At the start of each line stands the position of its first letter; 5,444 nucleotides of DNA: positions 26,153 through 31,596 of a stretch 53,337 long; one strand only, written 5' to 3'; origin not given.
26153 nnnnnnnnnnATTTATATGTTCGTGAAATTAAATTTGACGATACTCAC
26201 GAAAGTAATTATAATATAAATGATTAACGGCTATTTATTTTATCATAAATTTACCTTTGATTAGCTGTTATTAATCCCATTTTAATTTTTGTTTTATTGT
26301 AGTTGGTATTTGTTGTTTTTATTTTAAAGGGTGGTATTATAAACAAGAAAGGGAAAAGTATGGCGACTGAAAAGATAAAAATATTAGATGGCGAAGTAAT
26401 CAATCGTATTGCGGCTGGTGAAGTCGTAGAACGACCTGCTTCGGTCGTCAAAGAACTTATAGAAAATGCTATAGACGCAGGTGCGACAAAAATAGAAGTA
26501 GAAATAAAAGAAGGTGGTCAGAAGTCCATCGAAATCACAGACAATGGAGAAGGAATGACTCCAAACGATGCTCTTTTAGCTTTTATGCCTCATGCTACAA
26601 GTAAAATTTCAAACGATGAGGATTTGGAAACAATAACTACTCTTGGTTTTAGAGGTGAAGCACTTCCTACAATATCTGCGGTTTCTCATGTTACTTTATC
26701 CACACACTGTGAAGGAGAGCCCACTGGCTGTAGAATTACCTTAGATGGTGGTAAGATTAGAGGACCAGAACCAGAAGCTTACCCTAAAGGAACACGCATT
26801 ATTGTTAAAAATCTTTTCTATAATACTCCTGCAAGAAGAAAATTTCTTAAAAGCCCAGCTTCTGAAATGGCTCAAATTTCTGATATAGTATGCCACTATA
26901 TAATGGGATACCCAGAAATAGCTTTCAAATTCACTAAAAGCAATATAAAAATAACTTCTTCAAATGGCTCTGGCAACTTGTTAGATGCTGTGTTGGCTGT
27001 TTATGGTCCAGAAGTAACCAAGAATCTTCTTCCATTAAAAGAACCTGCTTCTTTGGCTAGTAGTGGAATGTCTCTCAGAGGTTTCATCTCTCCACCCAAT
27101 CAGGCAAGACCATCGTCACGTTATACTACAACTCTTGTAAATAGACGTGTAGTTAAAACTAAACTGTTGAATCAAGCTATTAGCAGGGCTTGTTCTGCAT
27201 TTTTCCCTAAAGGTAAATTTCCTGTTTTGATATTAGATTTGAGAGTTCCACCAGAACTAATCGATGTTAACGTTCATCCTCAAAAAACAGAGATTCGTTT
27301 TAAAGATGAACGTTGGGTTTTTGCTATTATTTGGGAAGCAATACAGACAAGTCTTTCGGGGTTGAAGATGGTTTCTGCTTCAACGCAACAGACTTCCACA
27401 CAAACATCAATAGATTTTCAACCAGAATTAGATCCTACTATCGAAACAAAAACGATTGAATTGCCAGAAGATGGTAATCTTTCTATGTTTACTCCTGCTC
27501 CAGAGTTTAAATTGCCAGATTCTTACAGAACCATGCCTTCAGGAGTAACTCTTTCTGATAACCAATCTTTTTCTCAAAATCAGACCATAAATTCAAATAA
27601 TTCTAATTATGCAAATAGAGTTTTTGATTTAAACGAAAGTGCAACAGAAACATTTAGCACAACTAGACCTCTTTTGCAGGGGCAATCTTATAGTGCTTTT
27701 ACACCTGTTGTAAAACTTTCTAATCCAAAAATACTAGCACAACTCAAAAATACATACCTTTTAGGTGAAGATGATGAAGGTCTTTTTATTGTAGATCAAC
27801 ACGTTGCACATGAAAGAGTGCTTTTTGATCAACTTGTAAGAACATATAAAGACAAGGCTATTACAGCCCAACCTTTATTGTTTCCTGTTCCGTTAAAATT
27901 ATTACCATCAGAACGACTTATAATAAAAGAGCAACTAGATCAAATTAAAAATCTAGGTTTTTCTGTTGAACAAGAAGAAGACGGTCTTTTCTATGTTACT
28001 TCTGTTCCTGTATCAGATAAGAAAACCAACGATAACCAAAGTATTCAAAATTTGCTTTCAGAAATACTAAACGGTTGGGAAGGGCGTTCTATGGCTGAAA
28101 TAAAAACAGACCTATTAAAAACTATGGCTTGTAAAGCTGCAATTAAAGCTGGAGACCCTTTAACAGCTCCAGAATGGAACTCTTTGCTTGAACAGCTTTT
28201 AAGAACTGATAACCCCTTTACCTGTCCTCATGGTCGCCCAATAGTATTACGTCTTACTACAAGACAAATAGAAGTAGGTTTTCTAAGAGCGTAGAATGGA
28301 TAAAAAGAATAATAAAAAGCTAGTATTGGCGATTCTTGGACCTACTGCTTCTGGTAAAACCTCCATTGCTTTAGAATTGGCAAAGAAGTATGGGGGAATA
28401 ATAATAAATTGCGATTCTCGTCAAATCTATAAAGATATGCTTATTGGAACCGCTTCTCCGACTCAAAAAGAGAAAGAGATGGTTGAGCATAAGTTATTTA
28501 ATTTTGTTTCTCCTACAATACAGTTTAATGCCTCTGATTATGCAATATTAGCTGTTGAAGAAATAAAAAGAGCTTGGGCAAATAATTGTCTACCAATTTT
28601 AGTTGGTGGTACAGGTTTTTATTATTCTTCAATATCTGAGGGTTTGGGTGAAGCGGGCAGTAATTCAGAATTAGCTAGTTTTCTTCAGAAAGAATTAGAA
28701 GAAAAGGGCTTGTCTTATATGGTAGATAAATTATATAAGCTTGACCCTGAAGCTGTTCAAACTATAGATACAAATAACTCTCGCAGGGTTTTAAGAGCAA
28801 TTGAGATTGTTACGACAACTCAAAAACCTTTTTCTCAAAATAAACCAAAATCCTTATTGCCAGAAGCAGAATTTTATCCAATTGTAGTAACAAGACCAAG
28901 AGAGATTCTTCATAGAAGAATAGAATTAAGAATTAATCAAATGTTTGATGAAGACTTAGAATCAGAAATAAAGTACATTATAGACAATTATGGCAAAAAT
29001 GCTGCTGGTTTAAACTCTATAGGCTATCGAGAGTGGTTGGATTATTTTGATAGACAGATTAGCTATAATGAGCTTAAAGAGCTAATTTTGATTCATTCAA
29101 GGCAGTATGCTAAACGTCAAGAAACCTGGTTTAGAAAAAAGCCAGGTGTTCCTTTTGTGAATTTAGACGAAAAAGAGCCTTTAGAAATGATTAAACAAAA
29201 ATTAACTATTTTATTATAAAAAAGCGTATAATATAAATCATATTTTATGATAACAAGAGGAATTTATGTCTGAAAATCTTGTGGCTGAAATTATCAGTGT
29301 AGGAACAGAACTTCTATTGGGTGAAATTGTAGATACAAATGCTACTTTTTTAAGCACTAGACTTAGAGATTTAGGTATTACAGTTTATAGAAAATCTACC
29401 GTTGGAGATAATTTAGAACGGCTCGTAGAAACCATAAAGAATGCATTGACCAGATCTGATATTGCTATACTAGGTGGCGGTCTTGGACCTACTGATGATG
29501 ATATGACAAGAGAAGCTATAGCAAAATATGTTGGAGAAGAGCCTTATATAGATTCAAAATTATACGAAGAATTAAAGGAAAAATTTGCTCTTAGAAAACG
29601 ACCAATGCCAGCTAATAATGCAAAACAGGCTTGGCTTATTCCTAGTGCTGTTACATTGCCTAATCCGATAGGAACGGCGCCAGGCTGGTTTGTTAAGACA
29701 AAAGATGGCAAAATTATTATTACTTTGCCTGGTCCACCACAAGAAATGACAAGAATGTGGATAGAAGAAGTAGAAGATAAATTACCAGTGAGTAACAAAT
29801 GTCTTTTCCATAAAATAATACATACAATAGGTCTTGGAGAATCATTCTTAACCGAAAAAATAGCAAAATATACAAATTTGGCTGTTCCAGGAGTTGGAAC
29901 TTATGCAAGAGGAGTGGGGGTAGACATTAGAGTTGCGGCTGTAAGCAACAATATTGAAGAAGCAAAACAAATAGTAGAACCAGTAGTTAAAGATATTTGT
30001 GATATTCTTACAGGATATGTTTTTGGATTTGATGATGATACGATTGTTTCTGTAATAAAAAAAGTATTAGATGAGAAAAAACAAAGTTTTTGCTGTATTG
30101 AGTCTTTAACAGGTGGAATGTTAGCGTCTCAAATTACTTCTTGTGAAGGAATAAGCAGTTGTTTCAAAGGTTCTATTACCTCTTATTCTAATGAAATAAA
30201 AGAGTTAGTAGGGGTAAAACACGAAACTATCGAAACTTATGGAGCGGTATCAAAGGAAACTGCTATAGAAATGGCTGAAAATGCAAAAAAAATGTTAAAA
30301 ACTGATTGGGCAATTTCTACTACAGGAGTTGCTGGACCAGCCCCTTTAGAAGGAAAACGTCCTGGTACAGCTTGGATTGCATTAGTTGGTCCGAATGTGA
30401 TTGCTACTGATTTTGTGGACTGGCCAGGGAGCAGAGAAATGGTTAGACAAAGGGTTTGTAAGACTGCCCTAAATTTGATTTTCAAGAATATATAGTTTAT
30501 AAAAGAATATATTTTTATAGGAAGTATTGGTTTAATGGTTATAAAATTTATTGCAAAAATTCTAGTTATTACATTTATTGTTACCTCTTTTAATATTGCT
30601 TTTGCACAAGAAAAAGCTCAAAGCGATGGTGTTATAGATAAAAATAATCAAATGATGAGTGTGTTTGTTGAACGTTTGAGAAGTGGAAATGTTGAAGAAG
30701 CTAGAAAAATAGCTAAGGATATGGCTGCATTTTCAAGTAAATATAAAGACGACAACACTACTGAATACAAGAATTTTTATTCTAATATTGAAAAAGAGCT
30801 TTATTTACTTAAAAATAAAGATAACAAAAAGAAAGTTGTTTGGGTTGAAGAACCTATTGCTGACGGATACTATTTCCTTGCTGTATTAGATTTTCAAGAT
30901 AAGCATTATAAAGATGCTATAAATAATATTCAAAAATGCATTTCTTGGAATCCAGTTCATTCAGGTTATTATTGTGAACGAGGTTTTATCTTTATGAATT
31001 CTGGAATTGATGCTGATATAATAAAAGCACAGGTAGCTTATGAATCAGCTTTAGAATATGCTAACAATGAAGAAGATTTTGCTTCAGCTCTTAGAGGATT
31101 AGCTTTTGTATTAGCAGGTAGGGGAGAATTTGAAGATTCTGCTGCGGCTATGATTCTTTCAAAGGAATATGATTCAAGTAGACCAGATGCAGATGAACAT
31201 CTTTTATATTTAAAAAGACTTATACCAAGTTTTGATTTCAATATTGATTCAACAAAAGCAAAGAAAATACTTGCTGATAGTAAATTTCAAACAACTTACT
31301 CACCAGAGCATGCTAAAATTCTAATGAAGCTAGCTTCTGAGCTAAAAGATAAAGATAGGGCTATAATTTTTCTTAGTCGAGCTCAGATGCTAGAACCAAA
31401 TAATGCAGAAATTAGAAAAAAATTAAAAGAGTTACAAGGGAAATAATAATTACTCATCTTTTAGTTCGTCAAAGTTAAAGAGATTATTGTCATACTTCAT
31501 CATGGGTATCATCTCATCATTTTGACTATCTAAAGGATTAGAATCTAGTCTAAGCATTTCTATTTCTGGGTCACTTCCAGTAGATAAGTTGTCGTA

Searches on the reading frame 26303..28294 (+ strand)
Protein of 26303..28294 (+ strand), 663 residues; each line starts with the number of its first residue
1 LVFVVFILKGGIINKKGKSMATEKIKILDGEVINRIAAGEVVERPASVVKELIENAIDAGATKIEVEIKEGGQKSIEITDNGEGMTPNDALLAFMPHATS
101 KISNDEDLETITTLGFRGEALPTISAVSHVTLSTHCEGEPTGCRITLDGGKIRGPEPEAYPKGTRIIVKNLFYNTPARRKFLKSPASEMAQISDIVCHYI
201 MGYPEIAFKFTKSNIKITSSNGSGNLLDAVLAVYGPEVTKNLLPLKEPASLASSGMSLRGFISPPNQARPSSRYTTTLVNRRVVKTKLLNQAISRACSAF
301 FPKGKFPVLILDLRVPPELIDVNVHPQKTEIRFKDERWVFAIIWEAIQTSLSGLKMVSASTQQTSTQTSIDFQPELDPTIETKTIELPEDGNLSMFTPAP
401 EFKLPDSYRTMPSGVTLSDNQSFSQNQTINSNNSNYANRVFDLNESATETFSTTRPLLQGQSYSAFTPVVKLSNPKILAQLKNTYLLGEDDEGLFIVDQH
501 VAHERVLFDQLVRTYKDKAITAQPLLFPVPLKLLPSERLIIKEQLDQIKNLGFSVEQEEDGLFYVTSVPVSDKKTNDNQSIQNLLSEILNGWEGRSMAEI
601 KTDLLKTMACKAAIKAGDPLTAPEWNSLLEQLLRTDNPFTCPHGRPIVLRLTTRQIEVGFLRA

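Call 24: search_protein_families(library=pfam, proteins=[window:26303-28294:+], max_evalue=0.00001)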
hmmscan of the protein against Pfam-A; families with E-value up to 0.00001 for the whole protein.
window:26303-28294:+ (663 aa): 4 families
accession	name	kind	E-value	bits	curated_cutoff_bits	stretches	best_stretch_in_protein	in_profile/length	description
PF08676.16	MutL_C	-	9.4e-36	123.1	25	1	478-620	1-142/142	MutL C terminal dimerisation domain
PF01119.25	DNA_mis_repair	-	2.2e-32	111.6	26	1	232-351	3-118/119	DNA mismatch repair protein, C-terminal domain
PF13589.12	HATPase_c_3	-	1.9e-13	51.1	25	1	46-147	4-103/137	Histidine kinase-, DNA gyrase B-, and HSP90-like ATPase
PF02518.31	HATPase_c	-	2.2e-09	38.2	26.4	1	43-99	4-63/111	Histidine kinase-, DNA gyrase B-, and HSP90-like ATPase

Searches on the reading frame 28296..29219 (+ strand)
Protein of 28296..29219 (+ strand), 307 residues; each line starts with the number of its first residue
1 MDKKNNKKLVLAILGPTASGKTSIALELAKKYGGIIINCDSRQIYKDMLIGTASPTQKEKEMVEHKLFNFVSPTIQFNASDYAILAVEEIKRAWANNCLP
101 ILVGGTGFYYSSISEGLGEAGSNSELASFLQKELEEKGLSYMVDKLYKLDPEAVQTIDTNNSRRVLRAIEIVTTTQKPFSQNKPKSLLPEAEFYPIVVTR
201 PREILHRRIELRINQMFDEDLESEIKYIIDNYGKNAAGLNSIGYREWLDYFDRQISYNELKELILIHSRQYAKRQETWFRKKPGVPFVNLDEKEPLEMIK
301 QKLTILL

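Call 60: search_protein_families(library=pfam, proteins=[window:28296-29219:+], max_evalue=0.00001)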
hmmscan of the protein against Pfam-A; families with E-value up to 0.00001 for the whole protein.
window:28296-29219:+ (307 aa): 3 families
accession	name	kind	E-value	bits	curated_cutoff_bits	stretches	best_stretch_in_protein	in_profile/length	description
PF01715.23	IPPT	-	2.2e-68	231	23.6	1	43-282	1-243/243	IPP transferase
PF01745.22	IPT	-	5e-08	33.1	20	1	10-62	3-55/233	Isopentenyl transferase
PF13238.12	AAA_18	-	6.2e-06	27.1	29.4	0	12-67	2-56/128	AAA domain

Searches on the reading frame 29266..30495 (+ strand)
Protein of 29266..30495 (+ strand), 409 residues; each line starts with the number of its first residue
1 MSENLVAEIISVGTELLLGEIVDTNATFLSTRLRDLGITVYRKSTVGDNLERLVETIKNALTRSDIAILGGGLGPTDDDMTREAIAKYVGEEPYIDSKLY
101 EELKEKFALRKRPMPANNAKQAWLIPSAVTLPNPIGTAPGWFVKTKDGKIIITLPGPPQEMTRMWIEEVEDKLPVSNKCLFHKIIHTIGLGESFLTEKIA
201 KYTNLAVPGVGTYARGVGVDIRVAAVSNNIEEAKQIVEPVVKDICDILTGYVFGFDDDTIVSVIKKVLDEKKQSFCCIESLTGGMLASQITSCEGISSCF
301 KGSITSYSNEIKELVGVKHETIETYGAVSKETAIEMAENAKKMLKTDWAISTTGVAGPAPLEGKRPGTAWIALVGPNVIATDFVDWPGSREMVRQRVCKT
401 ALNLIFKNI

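Call 24: search_protein_families(library=pfam, proteins=[window:29266-30495:+], max_evalue=0.00001)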
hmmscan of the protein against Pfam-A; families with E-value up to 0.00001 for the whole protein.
window:29266-30495:+ (409 aa): 3 families
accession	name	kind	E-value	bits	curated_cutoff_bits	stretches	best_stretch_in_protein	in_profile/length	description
PF02464.23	CinA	-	1.7e-45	154.9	23.5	1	259-407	3-153/155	Competence-damaged protein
PF00994.29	MoCF_biosynth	-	1.8e-35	122.2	26.6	1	8-172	1-141/144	Probable molybdopterin binding domain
PF18146.6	CinA_KH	-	1.3e-14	54.4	27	1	182-254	1-73/73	Damage-inducible protein CinA KH domain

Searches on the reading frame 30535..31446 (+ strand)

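Call 7: search_protein_families(library=pfam, proteins=[window:30535-31446:+], max_evalue=0.001)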
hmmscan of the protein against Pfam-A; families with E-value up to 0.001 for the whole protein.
window:30535-31446:+ (303 aa): 3 families
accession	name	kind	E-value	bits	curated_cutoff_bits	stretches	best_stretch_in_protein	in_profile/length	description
PF07719.23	TPR_2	-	2.3e-06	27.7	27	0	109-140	1-32/34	Tetratricopeptide repeat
PF13181.12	TPR_8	-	2.9e-06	27.4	25.7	0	109-141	1-33/34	Tetratricopeptide repeat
PF14559.12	TPR_19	-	0.00013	22.6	25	0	260-295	25-63/68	Tetratricopeptide repeat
